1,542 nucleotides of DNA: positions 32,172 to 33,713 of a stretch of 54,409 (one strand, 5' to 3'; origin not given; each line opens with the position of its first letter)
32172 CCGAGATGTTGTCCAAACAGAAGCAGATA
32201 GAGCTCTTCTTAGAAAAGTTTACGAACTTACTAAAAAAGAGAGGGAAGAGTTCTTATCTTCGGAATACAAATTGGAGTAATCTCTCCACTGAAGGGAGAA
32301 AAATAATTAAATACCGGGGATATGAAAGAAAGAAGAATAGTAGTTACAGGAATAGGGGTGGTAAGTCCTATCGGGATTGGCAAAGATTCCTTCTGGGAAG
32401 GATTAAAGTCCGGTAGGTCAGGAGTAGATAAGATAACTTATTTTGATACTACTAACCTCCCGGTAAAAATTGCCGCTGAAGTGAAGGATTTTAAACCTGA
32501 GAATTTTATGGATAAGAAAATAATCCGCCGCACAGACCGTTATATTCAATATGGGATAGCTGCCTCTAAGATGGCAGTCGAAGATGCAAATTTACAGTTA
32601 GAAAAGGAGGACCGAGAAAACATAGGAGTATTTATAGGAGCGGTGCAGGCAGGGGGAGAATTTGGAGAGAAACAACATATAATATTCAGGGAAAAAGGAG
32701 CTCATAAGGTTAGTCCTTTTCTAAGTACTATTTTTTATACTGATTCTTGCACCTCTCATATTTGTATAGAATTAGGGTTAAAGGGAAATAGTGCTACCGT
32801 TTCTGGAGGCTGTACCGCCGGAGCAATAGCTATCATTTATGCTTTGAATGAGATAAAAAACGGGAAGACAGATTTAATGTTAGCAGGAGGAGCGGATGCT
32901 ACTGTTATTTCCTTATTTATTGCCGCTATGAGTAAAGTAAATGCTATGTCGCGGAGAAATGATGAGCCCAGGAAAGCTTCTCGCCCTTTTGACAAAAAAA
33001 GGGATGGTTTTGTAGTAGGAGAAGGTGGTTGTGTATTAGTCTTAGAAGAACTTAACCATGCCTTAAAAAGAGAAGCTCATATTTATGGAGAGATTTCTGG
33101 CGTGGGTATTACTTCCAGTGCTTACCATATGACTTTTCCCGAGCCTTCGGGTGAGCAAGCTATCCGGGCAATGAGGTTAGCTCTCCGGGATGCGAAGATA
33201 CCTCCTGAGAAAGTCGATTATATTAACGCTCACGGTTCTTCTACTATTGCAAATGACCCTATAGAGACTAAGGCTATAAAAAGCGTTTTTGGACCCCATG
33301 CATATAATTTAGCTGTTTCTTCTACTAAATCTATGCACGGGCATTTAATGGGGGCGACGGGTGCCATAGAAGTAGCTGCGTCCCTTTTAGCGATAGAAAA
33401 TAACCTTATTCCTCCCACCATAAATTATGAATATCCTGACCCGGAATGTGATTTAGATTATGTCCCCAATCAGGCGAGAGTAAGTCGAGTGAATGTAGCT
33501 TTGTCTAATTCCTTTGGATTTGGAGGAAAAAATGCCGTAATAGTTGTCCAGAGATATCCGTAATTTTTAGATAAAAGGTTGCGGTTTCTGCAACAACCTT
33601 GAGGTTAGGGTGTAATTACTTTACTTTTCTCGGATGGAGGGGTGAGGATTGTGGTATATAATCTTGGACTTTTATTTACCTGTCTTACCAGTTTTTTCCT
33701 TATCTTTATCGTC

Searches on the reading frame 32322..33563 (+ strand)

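Call 17: search_protein_families(library=pfam, proteins=[window:32322-33563:+], max_evalue=0.00001)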
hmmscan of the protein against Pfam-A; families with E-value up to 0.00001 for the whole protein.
window:32322-33563:+ (413 aa): 2 families
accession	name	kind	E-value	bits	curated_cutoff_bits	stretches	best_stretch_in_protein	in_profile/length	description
PF00109.32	ketoacyl-synt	-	2e-46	159.1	20.8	1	4-247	2-252/252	Beta-ketoacyl synthase, N-terminal domain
PF02801.28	Ketoacyl-synt_C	-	1.3e-39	135.3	20.8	1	255-370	1-119/119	Beta-ketoacyl synthase, C-terminal domain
